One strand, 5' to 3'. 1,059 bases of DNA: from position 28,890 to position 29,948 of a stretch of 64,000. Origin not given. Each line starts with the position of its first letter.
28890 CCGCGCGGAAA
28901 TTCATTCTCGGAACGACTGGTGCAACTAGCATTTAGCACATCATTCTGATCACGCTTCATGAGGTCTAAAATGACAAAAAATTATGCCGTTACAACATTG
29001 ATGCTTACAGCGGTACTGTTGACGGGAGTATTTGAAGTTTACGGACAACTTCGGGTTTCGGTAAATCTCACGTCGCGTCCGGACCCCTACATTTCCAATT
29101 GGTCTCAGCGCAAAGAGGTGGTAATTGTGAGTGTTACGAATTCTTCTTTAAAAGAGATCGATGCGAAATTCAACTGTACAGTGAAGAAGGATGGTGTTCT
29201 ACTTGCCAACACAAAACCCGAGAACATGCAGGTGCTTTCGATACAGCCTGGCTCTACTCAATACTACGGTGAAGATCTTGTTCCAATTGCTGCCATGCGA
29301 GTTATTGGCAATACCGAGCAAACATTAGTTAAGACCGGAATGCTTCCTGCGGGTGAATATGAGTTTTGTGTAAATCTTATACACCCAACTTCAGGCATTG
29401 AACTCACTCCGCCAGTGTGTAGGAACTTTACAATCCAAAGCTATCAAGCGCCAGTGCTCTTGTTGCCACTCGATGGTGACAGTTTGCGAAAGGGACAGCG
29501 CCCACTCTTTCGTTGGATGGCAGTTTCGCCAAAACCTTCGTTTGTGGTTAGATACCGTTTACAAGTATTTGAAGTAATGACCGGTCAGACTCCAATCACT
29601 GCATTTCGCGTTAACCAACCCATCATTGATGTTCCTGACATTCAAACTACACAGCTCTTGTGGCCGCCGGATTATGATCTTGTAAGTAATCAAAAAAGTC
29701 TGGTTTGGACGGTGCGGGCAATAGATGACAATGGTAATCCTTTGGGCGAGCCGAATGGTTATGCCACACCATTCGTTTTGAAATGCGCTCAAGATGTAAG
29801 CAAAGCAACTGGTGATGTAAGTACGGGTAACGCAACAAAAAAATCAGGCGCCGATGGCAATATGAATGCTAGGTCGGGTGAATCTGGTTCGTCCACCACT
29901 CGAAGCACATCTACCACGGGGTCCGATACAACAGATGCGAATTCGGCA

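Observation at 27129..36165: Three-gene secreted/outer-membrane cluster built around a 1676-aa giant protein with no recognisable family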

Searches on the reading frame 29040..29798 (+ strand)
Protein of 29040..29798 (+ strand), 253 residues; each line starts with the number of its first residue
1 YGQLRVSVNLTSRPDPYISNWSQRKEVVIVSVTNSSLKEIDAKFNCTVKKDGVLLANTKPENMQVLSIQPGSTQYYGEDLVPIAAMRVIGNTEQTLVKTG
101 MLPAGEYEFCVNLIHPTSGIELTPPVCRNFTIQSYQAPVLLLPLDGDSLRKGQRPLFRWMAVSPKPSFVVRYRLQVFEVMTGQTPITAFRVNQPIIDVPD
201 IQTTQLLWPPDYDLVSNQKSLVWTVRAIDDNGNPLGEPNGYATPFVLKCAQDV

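Call 40: search_solved_structures(query=A4, max_evalue=10)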
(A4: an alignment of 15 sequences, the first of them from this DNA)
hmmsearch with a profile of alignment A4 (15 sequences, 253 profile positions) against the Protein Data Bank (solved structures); distinct sequences matched with E-value up to 10: 0.
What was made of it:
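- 29043..29795 (+): B N-module (aa 29-279): two tandem Ig/FN3-like halves with a conserved Cys pair (B C137/C154). It is shared with thousands of other proteins. PDB gives no sequence match (call 40).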

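Call 72: search_protein_representatives(alignment_id=A4)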
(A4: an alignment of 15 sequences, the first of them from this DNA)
Query: 15 sequences, 253 profile positions. Proteins with E-value up to 0.001 (for the whole library): 6916; up to 1e-10: 4797; up to 1e-30: 838. The best 150 are listed.
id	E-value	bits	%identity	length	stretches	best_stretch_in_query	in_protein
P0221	1.1e-163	558.8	-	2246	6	6-250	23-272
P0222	7.4e-142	487.3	-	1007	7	6-251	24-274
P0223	8.4e-140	480.5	-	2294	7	6-242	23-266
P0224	1.4e-138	476.5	-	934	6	60-251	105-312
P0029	9.8e-120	414.8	-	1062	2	2-252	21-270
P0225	3.4e-119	413.0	-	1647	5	5-250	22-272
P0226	5.4e-119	412.4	-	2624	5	2-250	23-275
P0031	2.2e-114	397.3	-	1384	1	2-251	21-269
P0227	8.0e-114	395.4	-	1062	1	2-250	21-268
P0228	5.4e-113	392.7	-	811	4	6-251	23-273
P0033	2.4e-112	390.6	-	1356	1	2-251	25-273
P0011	7.5e-111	385.7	-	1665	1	2-251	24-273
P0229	1.2e-108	378.4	-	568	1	2-249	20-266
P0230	1.0e-107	375.5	-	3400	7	8-251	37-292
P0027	1.2e-105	368.6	-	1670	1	2-250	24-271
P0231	4.6e-105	366.7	-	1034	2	2-251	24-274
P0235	8.9e-94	329.7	-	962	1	2-250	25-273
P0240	8.0e-89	313.5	-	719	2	2-251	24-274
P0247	1.3e-86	306.2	-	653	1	2-248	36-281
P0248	1.6e-86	306.0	-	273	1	2-250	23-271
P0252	8.6e-86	303.6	-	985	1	2-252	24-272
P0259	4.6e-82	291.4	-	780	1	2-248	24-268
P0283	6.1e-75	268.0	-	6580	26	95-233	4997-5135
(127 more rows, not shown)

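Call 73: search_protein_families(library=pfam, proteins=[P0222, P0224, P0228, P0229, P0231, P0235, P0240, P0247, P0252, P0259], max_evalue=0.001)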
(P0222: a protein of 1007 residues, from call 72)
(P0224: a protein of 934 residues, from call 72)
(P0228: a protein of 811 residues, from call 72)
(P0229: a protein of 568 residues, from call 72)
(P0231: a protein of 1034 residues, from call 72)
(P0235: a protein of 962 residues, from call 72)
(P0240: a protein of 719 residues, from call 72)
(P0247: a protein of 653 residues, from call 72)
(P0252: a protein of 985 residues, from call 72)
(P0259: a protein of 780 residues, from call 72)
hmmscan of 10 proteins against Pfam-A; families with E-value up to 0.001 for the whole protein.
P0222 (1007 aa): 1 family
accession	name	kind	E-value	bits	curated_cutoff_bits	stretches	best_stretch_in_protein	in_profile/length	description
PF14292.12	SusE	-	6e-10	39.7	25.2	0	759-811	5-59/106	SusE outer membrane protein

P0224 (934 aa): 1 family
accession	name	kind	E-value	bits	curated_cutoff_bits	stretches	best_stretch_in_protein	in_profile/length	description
PF14292.12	SusE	-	3.3e-05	24.5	25.2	0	817-860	11-54/106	SusE outer membrane protein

P0228 (811 aa): 0 families

P0229 (568 aa): 0 families

P0231 (1034 aa): 1 family
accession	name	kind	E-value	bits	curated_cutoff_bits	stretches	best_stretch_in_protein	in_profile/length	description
PF25788.1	Ig_Rha78A_N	-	0.00083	20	27.4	0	340-438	14-104/105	Rha78A-like, N-terminal immunoglobulin domain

P0235 (962 aa): 5 families
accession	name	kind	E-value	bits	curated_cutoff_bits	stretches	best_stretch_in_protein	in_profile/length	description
PF13620.12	CarboxypepD_reg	-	5.2e-39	132.9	32.3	4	823-900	1-81/82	Carboxypeptidase regulatory-like domain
PF13715.12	CarbopepD_reg_2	-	1.1e-20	73.9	32.2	1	824-902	1-78/88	CarboxypepD_reg-like domain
PF09430.16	EMC7_beta-sandw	-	1.8e-05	25.3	26.6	0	833-899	6-71/122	ER membrane protein complex subunit 7, beta-sandwich domain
PF17210.9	SdrD_B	-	1.9e-05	25.3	29.7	0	743-791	21-66/112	SdrD B-like domain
PF17802.7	SpaA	-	8.9e-05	23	23.1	0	742-784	12-54/91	Prealbumin-like fold domain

P0240 (719 aa): 0 families

P0247 (653 aa): 0 families

P0252 (985 aa): 1 family
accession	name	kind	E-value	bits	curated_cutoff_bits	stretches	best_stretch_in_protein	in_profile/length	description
PF22352.2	K319L-like_PKD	-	2.1e-06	28.1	27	0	325-375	27-74/84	K319L-like, PKD domain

P0259 (780 aa): 0 families
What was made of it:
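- The repeated second half of the module gives weak SusE hits in two relatives (call 73).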

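Call 79: find_encoding_contigs(protein=P0235, flank=8000, max_places=2)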
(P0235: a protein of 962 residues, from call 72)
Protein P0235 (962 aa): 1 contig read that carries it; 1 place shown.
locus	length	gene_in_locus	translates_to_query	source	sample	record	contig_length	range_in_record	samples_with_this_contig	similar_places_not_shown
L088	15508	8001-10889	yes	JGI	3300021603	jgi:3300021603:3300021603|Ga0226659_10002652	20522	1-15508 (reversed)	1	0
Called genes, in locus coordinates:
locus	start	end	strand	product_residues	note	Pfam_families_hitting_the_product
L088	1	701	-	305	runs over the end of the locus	PF01663:Phosphodiest (weak), PF01676:Metalloenzyme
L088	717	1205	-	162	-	PF02580:Tyr_Deacylase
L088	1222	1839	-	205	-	PF13328:HD_4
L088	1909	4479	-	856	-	PF02922:CBM_48, PF16561:AMPK1_CBM (weak), PF03065:Glyco_hydro_57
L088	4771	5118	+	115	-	-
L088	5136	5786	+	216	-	PF04264:YceI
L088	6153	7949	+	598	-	-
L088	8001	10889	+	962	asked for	PF09430:EMC7_beta-sandw (faint), PF22904:NOMO1-like_2nd (faint), PF13620:CarboxypepD_reg (weak), PF17210:SdrD_B (faint), PF13620:CarboxypepD_reg, PF13715:CarbopepD_reg_2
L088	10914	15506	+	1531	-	?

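Call 80: find_encoding_contigs(protein=P0222, flank=8000, max_places=2)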
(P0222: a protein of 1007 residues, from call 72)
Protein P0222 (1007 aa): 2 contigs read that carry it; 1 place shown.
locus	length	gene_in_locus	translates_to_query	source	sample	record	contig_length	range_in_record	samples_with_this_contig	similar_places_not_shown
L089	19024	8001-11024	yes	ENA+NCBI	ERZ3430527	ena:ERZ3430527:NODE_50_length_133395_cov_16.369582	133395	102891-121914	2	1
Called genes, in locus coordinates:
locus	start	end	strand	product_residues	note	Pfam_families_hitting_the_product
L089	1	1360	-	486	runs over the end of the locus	-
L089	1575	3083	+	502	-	PF20154:LNT_N, PF00795:CN_hydrolase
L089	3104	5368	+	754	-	PF21544:PorZ_N_b_propeller, PF07494:Reg_prop (faint), PF18962:Por_Secre_tail (faint)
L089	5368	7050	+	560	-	-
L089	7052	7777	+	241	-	PF11967:RecO_N, PF02565:RecO_C (weak)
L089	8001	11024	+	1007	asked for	PF14292:SusE (faint)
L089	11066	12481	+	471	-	-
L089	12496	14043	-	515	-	PF00691:OmpA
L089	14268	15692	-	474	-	PF13505:OMP_b-brl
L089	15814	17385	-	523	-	PF10079:Rossmann-like_BshC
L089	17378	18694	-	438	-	PF00919:UPF0004, PF04055:Radical_SAM, PF01938:TRAM (weak), PF18693:TRAM_2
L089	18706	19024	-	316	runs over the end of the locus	PF02881:SRP54_N, PF00448:SRP54, PF13401:AAA_22 (faint), PF13604:AAA_30 (weak)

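Call 81: find_encoding_contigs(protein=P0259, flank=8000, max_places=2)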
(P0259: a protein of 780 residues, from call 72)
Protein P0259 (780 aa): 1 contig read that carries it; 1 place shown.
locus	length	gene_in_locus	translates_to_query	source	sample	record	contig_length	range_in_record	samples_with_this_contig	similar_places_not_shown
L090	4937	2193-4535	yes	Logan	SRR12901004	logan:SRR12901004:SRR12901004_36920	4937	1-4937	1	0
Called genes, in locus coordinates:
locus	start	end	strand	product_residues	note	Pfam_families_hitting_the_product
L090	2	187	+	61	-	?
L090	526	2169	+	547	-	-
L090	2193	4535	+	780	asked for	-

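Call 98: search_protein_families(library=pfam, alignment_id=A5, max_evalue=0.001)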
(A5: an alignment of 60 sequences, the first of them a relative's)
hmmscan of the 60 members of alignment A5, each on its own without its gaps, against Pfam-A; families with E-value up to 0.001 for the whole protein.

A. member 1, P0222 (1007 aa): 1 family
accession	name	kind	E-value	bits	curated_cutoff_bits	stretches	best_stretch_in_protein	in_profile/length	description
PF14292.12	SusE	-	6e-10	39.7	25.2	0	759-811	5-59/106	SusE outer membrane protein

B. families by the number of members that match (of 60 scanned): 18 families
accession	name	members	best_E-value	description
PF06051.17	DUF928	5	1e-10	Domain of Unknown Function (DUF928)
PF13620.12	CarboxypepD_reg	3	5.2e-39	Carboxypeptidase regulatory-like domain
PF13715.12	CarbopepD_reg_2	2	1.1e-20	CarboxypepD_reg-like domain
PF14292.12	SusE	2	6e-10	SusE outer membrane protein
PF22352.2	K319L-like_PKD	2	2.1e-06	K319L-like, PKD domain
PF07495.19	Y_Y_Y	2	0.00011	Y_Y_Y domain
PF18911.6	PKD_4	2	0.00039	PKD domain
PF25788.1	Ig_Rha78A_N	2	0.00083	Rha78A-like, N-terminal immunoglobulin domain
PF00353.25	HemolysinCabind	1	1.9e-51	RTX calcium-binding nonapeptide repeat (4 copies)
PF06841.18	Phage_T4_gp19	1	1e-24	T4-like virus tail tube protein gp19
PF17926.6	TetR_C_21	1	2.2e-06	Tetracyclin repressor-like, C-terminal domain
PF09430.16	EMC7_beta-sandw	1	1.8e-05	ER membrane protein complex subunit 7, beta-sandwich domain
PF17210.9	SdrD_B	1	1.9e-05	SdrD B-like domain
PF23591.1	CILP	1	4.5e-05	Cartilage intermediate layer protein 1-like domain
PF13517.12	FG-GAP_3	1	4.9e-05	FG-GAP-like repeat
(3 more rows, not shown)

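Call 102: search_protein_families(library=pfam, alignment_id=A6, max_evalue=0.01)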
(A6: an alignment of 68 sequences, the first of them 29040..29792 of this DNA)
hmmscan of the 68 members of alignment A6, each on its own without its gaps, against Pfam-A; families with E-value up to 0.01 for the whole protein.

A. member 1, window:29040-29792:+ (251 aa): 0 families

B. families by the number of members that match (of 68 scanned): 8 families
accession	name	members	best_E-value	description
PF00041.27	fn3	8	1.6e-05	Fibronectin type III domain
PF06051.17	DUF928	7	1.9e-05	Domain of Unknown Function (DUF928)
PF07495.19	Y_Y_Y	3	4.6e-05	Y_Y_Y domain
PF25788.1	Ig_Rha78A_N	2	0.00025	Rha78A-like, N-terminal immunoglobulin domain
PF00216.26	Bac_DNA_binding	1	0.0025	Bacterial DNA-binding protein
PF15806.11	TRAPP14_N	1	0.0037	TRAPP14 N-terminal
PF24421.1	Ig_J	1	0.0057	Tip attachment protein J, Ig-like domain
PF07705.17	CARDB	1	0.0089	CARDB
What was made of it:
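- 29043..29795 (+): There are weak DUF928 and fn3 hits in 7 and 8 of 68 modules (call 102).
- On Pfam DUF928 (N-module): Seven of 68 modules from related loci hit with a best E of 1.9e-5, and 5 of 60 whole N-module proteins hit with a best E of 1e-10 (calls 98, 102).
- Closest known: Pfam DUF928 and the SusE N-terminal Ig-like domain. Same: It gives SusE hits in 2 relatives (calls 73, 98, 102).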

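Call 108: find_encoding_contigs(protein=P0248, flank=9000, max_places=3)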
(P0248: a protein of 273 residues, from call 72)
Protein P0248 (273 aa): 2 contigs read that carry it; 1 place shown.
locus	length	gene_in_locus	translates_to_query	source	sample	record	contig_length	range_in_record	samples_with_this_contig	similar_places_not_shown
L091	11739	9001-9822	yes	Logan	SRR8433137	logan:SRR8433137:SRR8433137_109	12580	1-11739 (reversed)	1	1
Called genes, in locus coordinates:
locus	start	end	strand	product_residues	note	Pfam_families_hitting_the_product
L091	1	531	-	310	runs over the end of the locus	PF02698:DUF218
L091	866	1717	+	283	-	-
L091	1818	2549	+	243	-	-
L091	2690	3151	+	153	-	PF00578:AhpC-TSA, PF08534:Redoxin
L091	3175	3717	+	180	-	PF13525:YfiO (faint), PF13174:TPR_6 (faint), PF13428:TPR_14 (faint), PF13432:TPR_16 (faint)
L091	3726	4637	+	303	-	PF01882:DUF58, PF13519:VWA_2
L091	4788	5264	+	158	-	-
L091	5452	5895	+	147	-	-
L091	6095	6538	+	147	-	-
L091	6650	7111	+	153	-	-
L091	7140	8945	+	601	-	-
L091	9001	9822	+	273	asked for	-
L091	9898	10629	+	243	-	PF14329:DUF4386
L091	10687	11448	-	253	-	PF08032:SpoU_sub_bind, PF00588:SpoU_methylase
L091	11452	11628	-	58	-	-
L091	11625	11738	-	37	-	?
